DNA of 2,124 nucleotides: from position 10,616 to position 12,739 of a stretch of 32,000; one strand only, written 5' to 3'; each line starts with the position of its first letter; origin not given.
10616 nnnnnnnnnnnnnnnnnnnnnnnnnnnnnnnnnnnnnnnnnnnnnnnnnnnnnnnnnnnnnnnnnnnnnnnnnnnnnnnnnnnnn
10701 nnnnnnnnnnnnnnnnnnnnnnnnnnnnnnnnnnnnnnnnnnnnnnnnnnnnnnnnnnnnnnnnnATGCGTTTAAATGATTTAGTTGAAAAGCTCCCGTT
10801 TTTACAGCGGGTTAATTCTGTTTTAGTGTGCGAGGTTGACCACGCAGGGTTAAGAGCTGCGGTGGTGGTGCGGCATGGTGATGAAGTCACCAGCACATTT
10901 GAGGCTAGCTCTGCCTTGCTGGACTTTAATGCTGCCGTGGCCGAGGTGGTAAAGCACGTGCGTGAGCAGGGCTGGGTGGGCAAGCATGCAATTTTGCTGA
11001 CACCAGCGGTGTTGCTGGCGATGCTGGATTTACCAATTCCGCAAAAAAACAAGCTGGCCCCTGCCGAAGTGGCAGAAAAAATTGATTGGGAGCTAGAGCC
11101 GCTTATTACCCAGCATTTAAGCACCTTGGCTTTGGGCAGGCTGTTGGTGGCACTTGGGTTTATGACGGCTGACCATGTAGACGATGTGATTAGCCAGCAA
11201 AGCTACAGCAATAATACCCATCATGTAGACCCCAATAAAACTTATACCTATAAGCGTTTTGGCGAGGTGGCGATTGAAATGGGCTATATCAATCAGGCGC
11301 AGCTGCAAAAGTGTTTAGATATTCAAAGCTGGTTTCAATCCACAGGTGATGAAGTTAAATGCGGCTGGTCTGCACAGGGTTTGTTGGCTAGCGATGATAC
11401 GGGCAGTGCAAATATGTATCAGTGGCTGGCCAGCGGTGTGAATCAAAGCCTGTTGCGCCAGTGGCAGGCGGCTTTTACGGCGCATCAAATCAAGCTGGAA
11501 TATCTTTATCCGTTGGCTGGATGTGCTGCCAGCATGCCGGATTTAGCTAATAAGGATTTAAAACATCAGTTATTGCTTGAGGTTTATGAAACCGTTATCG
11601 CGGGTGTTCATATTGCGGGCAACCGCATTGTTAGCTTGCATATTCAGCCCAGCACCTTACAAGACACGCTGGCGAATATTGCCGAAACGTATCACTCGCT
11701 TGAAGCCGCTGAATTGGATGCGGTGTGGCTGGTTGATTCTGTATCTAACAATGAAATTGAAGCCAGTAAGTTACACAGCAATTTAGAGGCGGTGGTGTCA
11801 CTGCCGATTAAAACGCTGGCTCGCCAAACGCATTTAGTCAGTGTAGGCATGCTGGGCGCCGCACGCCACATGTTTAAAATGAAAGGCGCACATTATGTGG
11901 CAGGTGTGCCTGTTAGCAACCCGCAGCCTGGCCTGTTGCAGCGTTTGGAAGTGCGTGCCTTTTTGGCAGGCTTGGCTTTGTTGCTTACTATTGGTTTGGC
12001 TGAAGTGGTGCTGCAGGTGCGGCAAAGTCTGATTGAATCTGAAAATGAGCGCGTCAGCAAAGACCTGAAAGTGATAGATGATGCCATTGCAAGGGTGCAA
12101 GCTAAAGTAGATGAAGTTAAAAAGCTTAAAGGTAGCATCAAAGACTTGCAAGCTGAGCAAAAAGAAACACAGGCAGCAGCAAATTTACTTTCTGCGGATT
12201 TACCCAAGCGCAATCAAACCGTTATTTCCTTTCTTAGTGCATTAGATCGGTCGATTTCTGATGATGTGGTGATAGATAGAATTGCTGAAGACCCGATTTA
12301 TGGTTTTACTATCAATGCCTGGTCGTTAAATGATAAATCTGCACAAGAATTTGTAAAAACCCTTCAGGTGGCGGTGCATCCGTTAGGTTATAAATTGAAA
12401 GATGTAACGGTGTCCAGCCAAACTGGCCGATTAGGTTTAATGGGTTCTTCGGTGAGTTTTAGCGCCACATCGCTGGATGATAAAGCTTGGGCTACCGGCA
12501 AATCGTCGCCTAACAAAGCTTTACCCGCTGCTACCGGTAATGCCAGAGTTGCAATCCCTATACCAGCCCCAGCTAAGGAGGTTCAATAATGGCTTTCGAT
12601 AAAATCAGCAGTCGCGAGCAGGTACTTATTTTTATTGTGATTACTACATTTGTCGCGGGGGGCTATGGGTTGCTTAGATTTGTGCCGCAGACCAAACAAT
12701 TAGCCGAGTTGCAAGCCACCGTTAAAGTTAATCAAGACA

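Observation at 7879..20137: Compact, non-canonical type IV filament (T2SS/MSHA-like) machine with giant long-leader pilins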

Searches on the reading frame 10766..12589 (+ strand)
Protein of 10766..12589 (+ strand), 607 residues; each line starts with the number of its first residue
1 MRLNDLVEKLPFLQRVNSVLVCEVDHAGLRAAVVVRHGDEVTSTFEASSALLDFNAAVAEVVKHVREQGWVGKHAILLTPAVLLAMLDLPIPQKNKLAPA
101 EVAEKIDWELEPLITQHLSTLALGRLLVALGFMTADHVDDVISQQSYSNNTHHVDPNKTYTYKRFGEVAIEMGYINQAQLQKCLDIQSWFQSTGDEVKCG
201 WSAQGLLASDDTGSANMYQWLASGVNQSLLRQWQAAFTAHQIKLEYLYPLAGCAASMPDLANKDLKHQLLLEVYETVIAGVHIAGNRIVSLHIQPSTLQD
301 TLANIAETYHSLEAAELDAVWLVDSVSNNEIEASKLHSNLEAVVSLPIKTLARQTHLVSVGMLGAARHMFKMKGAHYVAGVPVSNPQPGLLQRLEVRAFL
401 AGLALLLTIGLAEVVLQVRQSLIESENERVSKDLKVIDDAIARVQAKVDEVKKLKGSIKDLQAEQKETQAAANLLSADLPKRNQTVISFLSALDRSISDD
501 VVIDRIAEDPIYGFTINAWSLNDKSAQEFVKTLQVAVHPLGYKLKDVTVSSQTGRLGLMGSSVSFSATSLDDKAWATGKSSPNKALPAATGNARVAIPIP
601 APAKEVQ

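Call 3: search_protein_families(library=pfam, proteins=[window:10766-12589:+], max_evalue=0.1)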
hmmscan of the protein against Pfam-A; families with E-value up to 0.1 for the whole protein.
window:10766-12589:+ (607 aa): 5 families
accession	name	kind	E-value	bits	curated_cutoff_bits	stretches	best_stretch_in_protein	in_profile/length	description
PF11464.13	Rbsn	-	0.017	15.2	26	1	442-464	16-38/42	Rabenosyn Rab binding domain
PF02403.27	Seryl_tRNA_N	-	0.03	15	28.2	1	416-480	41-105/108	Seryl-tRNA synthetase N-terminal domain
PF09726.14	Macoilin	-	0.031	13.4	32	1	415-478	514-584/671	Macoilin family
PF06005.17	ZapB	-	0.036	15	31.5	0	442-482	11-51/71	Cell division protein ZapB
PF15294.11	Leu_zip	-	0.045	13.7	28.2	1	415-498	130-208/275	Leucine zipper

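Call 4: search_protein_families(library=ncbifam, proteins=[window:10766-12589:+], max_evalue=0.1)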
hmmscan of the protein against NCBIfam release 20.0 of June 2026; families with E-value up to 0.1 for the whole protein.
window:10766-12589:+ (607 aa): 2 families
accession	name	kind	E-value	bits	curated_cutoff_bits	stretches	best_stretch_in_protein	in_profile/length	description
NF053729.1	c-di-GMP_motif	domain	1.6e-08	34.2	38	2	164-187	1-24/53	cyclic di-GMP-binding domain-containing protein, MshE-related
NF047515.1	SpiroCoCo_C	equivalog_domain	0.042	13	125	0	417-473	134-190/313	SpiroCoCo family coiled-coil protein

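Call 9: find_homologous_proteins(query=window:10766-12589:+)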
Query window:10766-12589:+ (607 aa): 47 proteins with E <= 0.001 among 8000 candidates.
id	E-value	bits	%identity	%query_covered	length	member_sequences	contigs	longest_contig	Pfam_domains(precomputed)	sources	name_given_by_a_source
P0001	0.0e+0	1293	98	100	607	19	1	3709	-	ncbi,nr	ncbi:MAG: hypothetical protein U1C59_14840 [Methylotenera sp.]|nr:hypothetical protein [Methylotener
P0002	0.0e+0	1185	88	100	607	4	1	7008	-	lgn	-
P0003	0.0e+0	1077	82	99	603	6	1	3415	-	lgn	-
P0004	0.0e+0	1069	81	99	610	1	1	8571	-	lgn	-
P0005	0.0e+0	1034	80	96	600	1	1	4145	-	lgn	-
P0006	0.0e+0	1013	78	97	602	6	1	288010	-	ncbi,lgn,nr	ncbi:MAG: hypothetical protein U1C48_05545 [Methylotenera sp.]|nr:hypothetical protein [Methylotener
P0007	5.0e-274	928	72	96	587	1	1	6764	-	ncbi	-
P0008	1.3e-273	927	73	95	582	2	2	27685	-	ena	-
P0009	4.4e-271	919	70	97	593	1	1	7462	-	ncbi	-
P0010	1.4e-266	904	68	98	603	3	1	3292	-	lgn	-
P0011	9.3e-264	894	70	96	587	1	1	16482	-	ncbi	-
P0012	9.5e-257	871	67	95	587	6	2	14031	-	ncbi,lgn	-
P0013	1.7e-252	857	67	97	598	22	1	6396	-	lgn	-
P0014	4.6e-249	846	66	94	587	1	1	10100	-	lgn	-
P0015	9.7e-249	845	65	95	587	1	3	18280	-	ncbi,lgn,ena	-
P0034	8.1e-166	571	47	95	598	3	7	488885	-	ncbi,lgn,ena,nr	ncbi:MAG TPA: hypothetical protein DCO68_01295 [Methylophilaceae bacterium]|nr:hypothetical protein 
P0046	6.6e-69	251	31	91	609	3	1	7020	-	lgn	-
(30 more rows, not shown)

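Call 12: find_encoding_contigs(protein=P0034, flank=10000, max_places=2)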
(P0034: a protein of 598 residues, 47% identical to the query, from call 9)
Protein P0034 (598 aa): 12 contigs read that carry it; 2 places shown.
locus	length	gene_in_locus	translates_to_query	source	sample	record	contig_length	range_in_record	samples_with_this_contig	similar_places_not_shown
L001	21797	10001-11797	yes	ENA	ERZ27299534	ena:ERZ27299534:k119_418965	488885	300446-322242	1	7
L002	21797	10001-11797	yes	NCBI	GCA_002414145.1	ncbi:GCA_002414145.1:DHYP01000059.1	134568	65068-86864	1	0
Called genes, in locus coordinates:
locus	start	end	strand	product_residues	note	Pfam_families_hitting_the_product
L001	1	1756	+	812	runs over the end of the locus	PF02190:LON_substr_bdg, PF08298:AAA_PrkA (weak), PF07728:AAA_5, PF00004:AAA, PF22667:Lon_lid, PF05362:Lon_C, PF13541:ChlI (weak)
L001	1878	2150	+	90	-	PF00216:Bac_DNA_binding, PF18291:HU-HIG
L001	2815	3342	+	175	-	PF13670:PepSY_2 (faint), PF03413:PepSY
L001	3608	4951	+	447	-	PF16448:LapD_MoxY_N (weak), PF07730:HisKA_3, PF02518:HATPase_c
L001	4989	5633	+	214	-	PF00072:Response_reg, PF00196:GerE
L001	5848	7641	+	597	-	PF04932:Wzy_C, PF11846:Wzy_C_2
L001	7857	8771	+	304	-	PF07963:N_methyl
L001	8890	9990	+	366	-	PF07963:N_methyl (weak)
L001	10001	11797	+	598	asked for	-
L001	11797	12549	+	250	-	-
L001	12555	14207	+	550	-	PF05157:MshEN, PF00437:T2SSE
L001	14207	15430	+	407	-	PF28597:T2SSF_N, PF00482:T2SSF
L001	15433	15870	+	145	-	-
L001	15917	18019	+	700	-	PF00263:Secretin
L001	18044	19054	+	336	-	PF13650:Asp_protease_2, PF13975:gag-asp_proteas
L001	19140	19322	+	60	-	-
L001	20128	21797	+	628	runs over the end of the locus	PF13623:SurA_N_2, PF13624:SurA_N_3, PF09312:SurA_N (weak), PF13145:Rotamase_2, PF13616:Rotamase_3, PF00639:Rotamase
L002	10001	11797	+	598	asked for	-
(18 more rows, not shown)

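Call 13: find_encoding_contigs(protein=P0046, flank=10000, max_places=2)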
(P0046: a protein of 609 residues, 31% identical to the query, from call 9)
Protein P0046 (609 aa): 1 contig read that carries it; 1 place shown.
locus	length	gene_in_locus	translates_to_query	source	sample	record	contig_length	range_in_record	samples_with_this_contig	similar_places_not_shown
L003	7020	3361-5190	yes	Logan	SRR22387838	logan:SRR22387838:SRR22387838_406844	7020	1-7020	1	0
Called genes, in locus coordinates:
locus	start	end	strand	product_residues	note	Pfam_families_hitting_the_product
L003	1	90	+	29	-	?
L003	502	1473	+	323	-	PF07963:N_methyl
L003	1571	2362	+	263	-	-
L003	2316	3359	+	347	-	PF07963:N_methyl (weak)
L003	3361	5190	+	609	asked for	-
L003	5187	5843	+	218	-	-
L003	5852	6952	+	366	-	PF00437:T2SSE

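Call 17: search_solved_structures(query=A1, max_evalue=1, show_alignments=3)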
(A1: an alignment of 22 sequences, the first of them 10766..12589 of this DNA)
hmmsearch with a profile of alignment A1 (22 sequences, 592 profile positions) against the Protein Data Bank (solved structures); distinct sequences matched with E-value up to 1: 11.
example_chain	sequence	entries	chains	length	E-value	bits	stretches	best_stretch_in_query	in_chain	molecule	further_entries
3jc8_Na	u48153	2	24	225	0.004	18.7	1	431-561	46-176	PilN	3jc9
5n9j_D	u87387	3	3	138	0.0057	18.3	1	429-484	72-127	Mediator of RNA polymerase II transcription subunit 21 | Mediator complex subunit 21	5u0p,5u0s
5htl_A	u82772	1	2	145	0.0076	17.8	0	122-188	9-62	MSHA biogenesis protein MshE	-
1ez3_A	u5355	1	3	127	0.19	13.2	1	431-502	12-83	SYNTAXIN-1A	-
2wpr_A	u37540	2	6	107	0.21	13.1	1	421-497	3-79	TRIMERIC AUTOTRANSPORTER ADHESIN FRAGMENT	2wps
1br0_A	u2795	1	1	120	0.26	12.8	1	431-502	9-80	PROTEIN (SYNTAXIN 1-A)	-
9tls_A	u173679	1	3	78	0.42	12.1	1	418-477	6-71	Sc-apCC-2-KLHL20-3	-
1l8d_A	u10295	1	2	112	0.46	11.9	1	415-468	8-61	DNA double-strand break repair rad50 ATPase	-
7o97_A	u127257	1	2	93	0.49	11.8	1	402-456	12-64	hypothetical protein UY81_C0065G0003 from Candidatus Giovannonibacteria bacterium converte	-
4jeu_B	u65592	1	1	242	0.6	11.6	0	431-500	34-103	Syntaxin-1A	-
6zff_A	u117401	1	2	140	0.93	10.9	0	415-467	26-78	DNA double-strand break repair Rad50 ATPase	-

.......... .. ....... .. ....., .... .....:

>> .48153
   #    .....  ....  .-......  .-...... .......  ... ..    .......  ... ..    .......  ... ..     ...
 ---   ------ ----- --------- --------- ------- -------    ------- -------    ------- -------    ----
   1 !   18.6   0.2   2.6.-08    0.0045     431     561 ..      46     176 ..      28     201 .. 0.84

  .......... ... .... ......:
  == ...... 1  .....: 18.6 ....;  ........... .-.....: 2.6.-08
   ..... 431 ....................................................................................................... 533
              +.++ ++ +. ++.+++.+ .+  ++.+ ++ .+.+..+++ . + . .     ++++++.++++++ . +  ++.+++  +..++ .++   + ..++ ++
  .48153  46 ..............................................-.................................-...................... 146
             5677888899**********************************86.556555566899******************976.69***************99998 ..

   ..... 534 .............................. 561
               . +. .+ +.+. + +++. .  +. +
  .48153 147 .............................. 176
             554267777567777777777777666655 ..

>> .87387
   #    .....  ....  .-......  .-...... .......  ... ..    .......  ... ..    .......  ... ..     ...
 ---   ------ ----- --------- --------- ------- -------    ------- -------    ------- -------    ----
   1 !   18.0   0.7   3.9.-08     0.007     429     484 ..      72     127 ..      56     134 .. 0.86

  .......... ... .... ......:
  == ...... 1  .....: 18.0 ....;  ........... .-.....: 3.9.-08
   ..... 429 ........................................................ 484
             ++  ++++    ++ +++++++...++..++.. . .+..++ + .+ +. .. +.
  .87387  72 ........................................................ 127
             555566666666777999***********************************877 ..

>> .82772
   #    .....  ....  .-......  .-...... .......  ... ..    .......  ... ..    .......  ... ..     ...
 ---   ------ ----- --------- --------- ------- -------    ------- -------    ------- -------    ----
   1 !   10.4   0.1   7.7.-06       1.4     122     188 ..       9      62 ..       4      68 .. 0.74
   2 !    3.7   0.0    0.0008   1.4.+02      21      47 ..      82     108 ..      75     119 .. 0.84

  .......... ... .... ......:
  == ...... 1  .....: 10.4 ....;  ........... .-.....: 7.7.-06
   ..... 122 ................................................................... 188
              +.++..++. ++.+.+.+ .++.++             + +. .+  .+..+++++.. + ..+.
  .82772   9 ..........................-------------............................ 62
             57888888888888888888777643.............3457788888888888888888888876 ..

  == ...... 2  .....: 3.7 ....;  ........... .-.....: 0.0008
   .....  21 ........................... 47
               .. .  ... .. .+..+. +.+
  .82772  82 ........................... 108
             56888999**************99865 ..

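Call 19: find_related_loci(query=A1, collection=genome_contigs, flank=10000)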
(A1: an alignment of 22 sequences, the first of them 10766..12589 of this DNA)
Query A1 (607 aa) in genome_contigs; peptide patterns used: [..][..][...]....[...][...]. (x = any residue, [..] = any of these).
51 stretches matched a pattern; 29 encode a relative of the query (tblastn E <= 1e-3); 29 distinct loci.
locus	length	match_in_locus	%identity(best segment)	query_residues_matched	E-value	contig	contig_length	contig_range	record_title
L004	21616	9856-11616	61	1-589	0e+0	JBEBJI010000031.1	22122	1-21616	MAG: Methylotenera sp. isolate SF2_5 NODE_943_length_22122_cov_12.265495, whole genome shotgun sequence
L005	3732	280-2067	51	1-599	0e+0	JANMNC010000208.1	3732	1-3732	MAG: Methylotenera sp. isolate OTE_58_metabat_390 OTE_58_k141_5894186, whole genome shotgun sequence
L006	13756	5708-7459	54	1-584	0e+0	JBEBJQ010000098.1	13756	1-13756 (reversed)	MAG: Methylococcales bacterium isolate TF_1 NODE_1761_length_13756_cov_16.917185, whole genome shotgun sequence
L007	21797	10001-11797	44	1-594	5e-166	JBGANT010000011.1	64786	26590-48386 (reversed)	MAG: Methylophilus sp. isolate MAG_AAO_H10.40 AAOH10-40_opera_contig_1976, whole genome shotgun sequence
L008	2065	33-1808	48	1-596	6e-178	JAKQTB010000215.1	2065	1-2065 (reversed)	MAG: Pseudomonadota bacterium isolate USMO_metabat.97 k141_170227, whole genome shotgun sequence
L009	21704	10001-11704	42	1-572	1e-152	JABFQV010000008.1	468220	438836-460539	MAG: Methylotenera sp. isolate P-RSF-IL-03 seq_4, whole genome shotgun sequence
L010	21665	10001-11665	40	1-560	1e-136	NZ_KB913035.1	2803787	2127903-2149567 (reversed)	Methylotenera mobilis 13 A391DRAFT_scaffold1.1, whole genome shotgun sequence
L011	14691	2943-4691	37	1-589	2e-123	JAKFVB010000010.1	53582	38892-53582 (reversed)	MAG: Methylotenera sp. isolate D1_Bin_51 D1_0000511, whole genome shotgun sequence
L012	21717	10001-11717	67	1-575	0e+0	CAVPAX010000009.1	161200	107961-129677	MAG: uncultured beta proteobacterium isolate MFD00032.bin.2.225 genome assembly, contig: contig_85367, whole genome shot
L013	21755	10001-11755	37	1-587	2e-120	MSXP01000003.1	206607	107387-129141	MAG: Proteobacteria bacterium ST_bin12 94, whole genome shotgun sequence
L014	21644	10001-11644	34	19-565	1e-98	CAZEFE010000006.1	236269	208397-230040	MAG TPA_asm: uncultured Methylophilaceae bacterium isolate binchicken_co284_174 genome assembly, contig: NODE_84_length_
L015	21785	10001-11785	30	1-584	1e-80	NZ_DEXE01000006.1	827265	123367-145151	MAG: Methylophaga sp. UBA3192 UBA3192_contig_48, whole genome shotgun sequence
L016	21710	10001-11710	30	1-566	2e-80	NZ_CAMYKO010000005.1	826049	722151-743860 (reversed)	MAG: uncultured Methylophaga sp. isolate Biocath_Gamma_020 k127_19681, whole genome shotgun sequence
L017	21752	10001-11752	30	3-583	2e-78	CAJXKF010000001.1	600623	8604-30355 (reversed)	MAG TPA_asm: uncultured Methylophaga sp. isolate SRR6201692_bin.25_MetaBAT_v2.12.1_MAG genome assembly, contig: NODE_15_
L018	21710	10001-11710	29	1-566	1e-78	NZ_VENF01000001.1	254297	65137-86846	MAG: Methylophaga sp. isolate MES2 c_000000000047, whole genome shotgun sequence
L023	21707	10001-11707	29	1-566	7e-78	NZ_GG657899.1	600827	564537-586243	Methylophaga thiooxydans DMS010 scf_1104571000284, whole genome shotgun sequence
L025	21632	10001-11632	28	17-565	4e-53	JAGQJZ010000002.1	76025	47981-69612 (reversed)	MAG: Nitrospina sp. isolate HKST-UBA01 NODE_2_length_76025_cov_5.282233, whole genome shotgun sequence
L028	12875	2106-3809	27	1-553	5e-46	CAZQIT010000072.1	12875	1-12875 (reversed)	MAG TPA_asm: uncultured Nitrospirota bacterium isolate binchicken_co203_446 genome assembly, contig: k141_4091541, whole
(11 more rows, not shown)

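Call 25: predict_structure(alignment_id=A1)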
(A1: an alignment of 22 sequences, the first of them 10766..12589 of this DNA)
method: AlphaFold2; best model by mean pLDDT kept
length: 607 residues; sequences in the alignment: 22
mean_pLDDT: 79.1   pTM: 0.63
mean pLDDT of the five models: 79.1, 78.5, 78.3, 77.3, 75.5
residues with pLDDT >= 90: 176; 70-90: 293; 50-70: 102; < 50: 36
segments of 3 or more residues with pLDDT < 50: 211-213, 580-607
pLDDT, mean of each block of 10 residues (from residue 1): 54 72 90 91 92 93 94 93 92 75 88 79 82 88 82 57 84 92 89 85 78 69 93 94 95 86 72 92 88 87 91 81 90 91 89 87 94 89 75 75 86 81 75 71 59 53 57 55 76 84 80 83 85 84 83 74 85 65 29 30 31
secondary structure, 60 per line:
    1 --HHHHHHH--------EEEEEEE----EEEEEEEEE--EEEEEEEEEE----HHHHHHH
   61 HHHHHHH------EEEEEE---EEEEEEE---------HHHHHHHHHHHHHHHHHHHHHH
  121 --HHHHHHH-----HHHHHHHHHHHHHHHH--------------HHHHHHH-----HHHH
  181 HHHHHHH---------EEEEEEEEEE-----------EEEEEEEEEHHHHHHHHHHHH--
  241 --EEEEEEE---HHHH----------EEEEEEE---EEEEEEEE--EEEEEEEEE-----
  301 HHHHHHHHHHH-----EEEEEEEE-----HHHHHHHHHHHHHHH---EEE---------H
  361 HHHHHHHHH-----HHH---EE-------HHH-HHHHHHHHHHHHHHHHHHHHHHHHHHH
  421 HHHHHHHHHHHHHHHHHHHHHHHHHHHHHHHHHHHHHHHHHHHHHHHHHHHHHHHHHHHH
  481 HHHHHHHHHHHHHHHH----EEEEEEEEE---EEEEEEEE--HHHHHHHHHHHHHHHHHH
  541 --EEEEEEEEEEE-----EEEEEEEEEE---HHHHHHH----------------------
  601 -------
elements in order: H3-9 E18-24 E29-37 E40-49 H54-67 E74-79 E83-89 H99-120 H123-129 H135-150 H165-171 H177-187 E197-206 E218-226 H227-238 E243-249 H253-256 E267-273 E277-284 E287-295 H301-311 E317-324 H330-344 E348-350 H360-369 H394-496 E501-509 E513-520 H523-540 E543-553 E559-568 H572-578
